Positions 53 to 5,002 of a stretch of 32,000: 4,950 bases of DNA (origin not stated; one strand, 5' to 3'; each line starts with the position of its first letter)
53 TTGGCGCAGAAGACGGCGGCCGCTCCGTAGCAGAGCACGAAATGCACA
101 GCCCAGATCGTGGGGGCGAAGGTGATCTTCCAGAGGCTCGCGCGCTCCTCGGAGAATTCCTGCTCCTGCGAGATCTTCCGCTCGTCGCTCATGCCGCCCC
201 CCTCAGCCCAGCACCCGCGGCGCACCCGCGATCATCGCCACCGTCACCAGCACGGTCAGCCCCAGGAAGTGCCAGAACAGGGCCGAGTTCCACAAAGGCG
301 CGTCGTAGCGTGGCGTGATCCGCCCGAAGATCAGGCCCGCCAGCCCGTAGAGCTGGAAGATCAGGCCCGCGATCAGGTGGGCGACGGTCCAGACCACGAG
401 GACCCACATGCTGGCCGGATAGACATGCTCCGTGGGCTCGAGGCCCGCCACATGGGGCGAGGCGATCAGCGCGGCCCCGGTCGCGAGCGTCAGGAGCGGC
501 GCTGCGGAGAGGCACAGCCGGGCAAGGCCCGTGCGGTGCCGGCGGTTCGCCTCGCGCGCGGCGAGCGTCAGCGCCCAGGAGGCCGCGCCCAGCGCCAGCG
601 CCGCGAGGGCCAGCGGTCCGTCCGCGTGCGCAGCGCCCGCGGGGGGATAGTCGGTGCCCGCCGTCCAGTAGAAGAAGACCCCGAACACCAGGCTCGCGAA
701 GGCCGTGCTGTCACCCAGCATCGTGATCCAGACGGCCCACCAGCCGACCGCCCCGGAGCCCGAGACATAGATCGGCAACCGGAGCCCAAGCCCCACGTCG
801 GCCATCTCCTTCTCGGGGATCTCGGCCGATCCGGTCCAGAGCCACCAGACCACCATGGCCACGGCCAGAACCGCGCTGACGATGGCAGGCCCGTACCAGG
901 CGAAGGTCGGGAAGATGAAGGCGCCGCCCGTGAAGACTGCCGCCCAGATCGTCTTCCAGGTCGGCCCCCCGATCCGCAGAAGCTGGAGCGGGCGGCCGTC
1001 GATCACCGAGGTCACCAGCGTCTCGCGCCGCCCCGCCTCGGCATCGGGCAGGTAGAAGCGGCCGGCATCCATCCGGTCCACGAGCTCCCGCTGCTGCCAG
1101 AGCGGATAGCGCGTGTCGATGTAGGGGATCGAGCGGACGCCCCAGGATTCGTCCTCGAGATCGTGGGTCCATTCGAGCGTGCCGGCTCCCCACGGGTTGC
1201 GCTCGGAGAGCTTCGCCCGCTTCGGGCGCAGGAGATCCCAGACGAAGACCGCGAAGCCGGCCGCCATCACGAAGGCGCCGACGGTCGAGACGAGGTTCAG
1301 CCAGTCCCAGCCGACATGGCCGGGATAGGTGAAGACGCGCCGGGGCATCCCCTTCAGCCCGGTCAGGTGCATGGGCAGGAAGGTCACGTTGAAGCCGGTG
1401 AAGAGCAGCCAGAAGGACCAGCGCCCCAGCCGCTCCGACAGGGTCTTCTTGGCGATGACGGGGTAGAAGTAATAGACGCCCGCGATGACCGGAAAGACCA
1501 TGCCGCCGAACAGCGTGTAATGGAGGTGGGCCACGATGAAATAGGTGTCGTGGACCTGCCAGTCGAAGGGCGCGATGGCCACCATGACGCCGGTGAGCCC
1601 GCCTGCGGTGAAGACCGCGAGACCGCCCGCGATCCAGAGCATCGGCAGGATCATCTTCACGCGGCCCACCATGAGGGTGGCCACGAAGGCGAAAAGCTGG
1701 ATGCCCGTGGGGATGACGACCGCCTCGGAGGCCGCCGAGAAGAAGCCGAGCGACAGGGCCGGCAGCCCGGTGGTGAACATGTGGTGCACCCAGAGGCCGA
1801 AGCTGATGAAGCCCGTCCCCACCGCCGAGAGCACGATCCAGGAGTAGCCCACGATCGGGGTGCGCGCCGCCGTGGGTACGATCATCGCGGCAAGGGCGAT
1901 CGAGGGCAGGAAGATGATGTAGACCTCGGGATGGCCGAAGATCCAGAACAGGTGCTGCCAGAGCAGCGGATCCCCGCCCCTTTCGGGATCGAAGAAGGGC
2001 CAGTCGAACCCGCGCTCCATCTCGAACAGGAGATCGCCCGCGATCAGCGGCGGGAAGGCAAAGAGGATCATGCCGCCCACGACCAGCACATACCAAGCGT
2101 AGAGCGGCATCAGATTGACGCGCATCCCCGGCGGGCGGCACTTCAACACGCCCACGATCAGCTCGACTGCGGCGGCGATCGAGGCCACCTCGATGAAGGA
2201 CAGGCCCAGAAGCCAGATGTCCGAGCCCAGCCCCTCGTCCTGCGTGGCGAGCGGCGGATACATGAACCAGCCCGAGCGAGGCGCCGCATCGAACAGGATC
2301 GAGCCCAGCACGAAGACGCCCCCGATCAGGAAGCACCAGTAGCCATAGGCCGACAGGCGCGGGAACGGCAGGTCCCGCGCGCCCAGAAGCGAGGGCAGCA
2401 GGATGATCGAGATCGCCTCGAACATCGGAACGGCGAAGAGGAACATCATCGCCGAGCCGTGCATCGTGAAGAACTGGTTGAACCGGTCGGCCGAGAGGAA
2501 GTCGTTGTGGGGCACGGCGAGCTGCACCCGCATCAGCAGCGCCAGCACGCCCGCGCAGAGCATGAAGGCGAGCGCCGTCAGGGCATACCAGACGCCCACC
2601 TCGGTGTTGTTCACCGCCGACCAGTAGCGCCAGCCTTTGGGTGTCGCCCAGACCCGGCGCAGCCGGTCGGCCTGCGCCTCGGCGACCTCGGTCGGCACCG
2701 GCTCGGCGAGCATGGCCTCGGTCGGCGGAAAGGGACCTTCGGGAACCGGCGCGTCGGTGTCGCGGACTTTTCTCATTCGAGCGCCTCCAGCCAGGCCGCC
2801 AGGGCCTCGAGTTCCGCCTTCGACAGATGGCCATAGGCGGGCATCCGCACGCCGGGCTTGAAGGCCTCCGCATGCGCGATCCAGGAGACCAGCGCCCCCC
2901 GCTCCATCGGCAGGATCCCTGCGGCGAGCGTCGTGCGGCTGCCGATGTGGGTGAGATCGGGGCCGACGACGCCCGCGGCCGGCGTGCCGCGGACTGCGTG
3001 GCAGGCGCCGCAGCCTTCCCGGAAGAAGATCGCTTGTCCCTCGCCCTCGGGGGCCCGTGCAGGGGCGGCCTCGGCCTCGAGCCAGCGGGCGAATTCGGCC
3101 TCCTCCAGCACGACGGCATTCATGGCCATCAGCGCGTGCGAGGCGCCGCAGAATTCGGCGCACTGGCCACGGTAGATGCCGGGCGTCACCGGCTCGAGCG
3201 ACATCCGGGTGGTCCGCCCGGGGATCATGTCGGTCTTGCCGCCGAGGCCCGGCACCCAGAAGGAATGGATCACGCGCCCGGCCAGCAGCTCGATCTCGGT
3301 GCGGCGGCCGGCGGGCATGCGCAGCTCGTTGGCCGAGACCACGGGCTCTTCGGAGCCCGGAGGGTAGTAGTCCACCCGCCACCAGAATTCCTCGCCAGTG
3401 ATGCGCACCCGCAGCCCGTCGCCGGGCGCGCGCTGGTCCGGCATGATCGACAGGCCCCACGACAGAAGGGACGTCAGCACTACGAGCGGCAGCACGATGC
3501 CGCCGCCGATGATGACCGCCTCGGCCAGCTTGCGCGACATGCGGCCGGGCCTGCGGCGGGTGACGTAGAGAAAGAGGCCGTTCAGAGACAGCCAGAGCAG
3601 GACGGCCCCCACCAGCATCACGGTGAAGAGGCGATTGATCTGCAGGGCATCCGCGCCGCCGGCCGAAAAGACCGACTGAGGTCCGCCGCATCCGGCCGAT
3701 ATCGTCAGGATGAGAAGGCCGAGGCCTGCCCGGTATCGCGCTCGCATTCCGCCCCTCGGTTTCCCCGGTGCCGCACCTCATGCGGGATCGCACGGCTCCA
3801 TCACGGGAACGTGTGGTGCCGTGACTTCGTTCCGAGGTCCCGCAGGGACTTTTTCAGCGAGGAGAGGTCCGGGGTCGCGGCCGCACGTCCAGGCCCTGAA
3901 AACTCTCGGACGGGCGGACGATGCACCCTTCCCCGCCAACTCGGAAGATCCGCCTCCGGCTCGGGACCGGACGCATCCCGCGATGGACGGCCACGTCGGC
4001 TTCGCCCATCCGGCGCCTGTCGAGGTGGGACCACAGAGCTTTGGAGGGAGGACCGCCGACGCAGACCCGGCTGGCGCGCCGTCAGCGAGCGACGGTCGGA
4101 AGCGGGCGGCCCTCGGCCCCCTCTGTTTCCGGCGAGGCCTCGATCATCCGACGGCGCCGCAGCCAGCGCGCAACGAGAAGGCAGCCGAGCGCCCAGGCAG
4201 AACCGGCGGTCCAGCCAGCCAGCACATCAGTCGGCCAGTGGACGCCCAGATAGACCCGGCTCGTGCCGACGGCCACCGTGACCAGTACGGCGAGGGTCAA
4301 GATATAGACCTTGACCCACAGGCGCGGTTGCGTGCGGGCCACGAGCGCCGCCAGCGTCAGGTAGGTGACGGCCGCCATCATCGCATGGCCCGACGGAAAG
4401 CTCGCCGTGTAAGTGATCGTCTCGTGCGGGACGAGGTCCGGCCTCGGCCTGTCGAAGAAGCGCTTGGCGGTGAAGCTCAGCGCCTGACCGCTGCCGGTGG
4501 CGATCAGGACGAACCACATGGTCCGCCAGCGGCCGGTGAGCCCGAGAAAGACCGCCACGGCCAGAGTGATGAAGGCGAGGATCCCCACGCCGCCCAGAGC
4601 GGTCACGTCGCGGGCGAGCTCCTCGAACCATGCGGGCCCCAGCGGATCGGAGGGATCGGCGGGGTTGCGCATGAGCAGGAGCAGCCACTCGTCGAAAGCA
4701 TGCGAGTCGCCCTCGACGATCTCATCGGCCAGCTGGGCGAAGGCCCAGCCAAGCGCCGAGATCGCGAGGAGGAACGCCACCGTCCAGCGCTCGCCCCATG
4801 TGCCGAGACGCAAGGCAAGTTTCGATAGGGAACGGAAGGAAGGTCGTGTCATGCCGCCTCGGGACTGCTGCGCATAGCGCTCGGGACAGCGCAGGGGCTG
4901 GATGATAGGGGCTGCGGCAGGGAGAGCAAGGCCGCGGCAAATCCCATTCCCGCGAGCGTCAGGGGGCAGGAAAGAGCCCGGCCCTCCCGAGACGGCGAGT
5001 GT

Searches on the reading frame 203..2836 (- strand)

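Call 41: search_protein_families(library=pfam, proteins=[window:203-2836:-], max_evalue=0.00001)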
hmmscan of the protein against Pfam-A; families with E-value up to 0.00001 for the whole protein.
window:203-2836:- (877 aa): 1 family
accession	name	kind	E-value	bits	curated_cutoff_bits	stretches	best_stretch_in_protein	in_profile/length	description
PF00115.25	COX1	-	3.6e-138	461.5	34.8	1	80-523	2-436/436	Cytochrome C and Quinol oxidase polypeptide I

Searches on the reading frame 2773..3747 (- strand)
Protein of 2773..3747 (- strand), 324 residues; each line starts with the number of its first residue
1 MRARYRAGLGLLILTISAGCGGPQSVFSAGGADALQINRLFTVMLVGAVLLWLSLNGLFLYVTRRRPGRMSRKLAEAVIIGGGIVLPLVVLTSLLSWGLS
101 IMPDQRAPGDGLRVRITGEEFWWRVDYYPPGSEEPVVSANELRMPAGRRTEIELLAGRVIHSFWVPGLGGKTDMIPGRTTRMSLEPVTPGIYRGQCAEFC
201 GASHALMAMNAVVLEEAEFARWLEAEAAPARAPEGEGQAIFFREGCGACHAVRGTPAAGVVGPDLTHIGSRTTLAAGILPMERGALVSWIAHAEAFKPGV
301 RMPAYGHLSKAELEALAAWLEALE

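Call 41: search_protein_families(library=pfam, proteins=[window:2773-3747:-], max_evalue=0.00001)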
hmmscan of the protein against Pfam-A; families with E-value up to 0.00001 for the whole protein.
window:2773-3747:- (324 aa): 3 families
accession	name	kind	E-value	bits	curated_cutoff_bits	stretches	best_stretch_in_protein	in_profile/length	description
PF00116.26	COX2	-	6.3e-15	55.6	22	1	139-209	45-115/120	Cytochrome C oxidase subunit II, periplasmic domain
PF00034.26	Cytochrom_C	-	1.8e-11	45.6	21.3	1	236-323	3-89/90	Cytochrome c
PF13442.11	Cytochrome_CBB3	-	1.3e-06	29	27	1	236-320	5-68/68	Cytochrome C oxidase, cbb3-type, subunit III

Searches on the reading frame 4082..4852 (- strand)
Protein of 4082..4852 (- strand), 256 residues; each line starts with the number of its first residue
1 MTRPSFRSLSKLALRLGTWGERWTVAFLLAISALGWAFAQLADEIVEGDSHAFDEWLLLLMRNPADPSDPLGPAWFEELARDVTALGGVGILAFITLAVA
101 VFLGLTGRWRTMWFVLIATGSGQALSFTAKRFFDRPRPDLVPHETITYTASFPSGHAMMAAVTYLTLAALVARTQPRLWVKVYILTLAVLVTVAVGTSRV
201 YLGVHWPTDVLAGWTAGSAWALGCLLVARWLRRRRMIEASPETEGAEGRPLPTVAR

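Call 3: search_protein_families(library=pfam, proteins=[window:4082-4852:-], max_evalue=1)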
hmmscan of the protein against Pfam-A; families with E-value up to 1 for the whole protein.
window:4082-4852:- (256 aa): 5 families
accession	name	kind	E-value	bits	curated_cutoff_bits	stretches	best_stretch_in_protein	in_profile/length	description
PF01569.27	PAP2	-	9.4e-26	90.5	27.2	1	113-231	3-128/130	PAP2 superfamily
PF14378.12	PAP2_3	-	0.00022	21.5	27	1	91-217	68-184/190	PAP2 superfamily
PF14360.12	PAP2_C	-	0.027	15.5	27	1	154-218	8-66/74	PAP2 superfamily C-terminal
PF23417.1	STING_TM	-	0.11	13.3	28.1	0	146-199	42-95/109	STING transmembrane domain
PF06127.16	Mpo1-like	-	0.98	10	24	0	25-54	44-74/95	2-hydroxy-palmitic acid dioxygenase Mpo1-like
